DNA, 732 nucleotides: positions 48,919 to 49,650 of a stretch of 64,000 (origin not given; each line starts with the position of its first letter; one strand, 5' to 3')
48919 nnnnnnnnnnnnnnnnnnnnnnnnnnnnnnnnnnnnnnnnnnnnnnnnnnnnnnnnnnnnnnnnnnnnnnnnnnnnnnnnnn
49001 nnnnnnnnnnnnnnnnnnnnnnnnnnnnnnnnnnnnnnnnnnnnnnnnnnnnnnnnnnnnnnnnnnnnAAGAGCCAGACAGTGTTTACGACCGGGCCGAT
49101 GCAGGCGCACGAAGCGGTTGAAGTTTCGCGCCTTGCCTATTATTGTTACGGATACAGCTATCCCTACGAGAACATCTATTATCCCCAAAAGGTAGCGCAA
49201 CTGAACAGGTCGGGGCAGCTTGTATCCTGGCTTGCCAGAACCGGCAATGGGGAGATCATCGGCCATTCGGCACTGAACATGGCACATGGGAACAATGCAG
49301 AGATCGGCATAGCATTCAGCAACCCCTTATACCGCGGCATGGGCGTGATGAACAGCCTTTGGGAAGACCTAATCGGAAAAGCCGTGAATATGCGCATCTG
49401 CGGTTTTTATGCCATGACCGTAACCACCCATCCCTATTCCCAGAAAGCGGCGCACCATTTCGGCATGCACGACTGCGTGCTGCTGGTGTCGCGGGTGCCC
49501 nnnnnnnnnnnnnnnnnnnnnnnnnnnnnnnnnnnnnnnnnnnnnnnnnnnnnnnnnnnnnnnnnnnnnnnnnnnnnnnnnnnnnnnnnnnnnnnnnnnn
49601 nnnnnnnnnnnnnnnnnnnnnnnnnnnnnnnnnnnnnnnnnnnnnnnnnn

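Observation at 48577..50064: RsbW/SpoIIAB-type kinase domain fused to a GNAT, with no STAS or PP2C partner nearby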

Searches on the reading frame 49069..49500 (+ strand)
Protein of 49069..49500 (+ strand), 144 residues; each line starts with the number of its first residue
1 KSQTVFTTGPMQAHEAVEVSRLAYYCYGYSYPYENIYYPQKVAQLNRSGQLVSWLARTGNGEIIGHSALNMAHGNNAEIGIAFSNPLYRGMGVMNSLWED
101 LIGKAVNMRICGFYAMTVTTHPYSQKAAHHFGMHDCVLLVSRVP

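Call 69: search_solved_structures(query=A4, max_evalue=1)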
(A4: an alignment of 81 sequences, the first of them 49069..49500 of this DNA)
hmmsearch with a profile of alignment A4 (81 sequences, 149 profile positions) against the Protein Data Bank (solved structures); distinct sequences matched with E-value up to 1: 51.
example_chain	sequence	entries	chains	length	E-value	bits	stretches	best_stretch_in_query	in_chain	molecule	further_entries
3d8p_A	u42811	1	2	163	0.00013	25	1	57-140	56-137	acetyltransferase of GNAT family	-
1s3z_A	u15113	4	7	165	0.0014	21.7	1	51-141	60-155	aminoglycoside 6'-N-acetyltransferase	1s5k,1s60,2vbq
3iwg_A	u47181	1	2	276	0.0022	21.1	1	75-140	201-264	Acetyltransferase, GNAT family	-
3owc_A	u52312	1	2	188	0.0035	20.4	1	60-145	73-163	Probable acetyltransferase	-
4fd7_A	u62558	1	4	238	0.0039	20.3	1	59-140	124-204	putative arylalkylamine N-Acetyltransferase 7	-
8wmb_A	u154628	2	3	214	0.0069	19.4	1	84-140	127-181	Arylalkylamine N-acetyltransferase 1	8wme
6k80_A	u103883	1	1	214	0.007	19.4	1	84-140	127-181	Dopamine N-acetyltransferase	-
3pp9_A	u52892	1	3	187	0.0075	19.3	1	40-138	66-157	Putative streptothricin acetyltransferase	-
3v8i_A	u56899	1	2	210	0.0075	19.3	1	84-140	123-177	Dopamine N acetyltransferase, isoform A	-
5gii_A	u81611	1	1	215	0.0077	19.3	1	84-140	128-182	Dopamine N-acetyltransferase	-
3te4_A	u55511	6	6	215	0.0077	19.3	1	84-140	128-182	Dopamine N acetyltransferase, isoform A | Dopamine N-acetyltransferase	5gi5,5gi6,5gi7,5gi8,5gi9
5gif_A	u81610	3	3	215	0.0077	19.3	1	84-140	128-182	Dopamine N-acetyltransferase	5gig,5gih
4fd5_A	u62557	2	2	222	0.014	18.4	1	75-139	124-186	arylalkylamine N-Acetyltransferase 2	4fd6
4rs2_A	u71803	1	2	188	0.017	18.1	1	46-116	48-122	Predicted acyltransferase with acyl-CoA N-acyltransferase domain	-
4h89_A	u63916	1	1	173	0.018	18.1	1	57-139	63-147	GCN5-related N-acetyltransferase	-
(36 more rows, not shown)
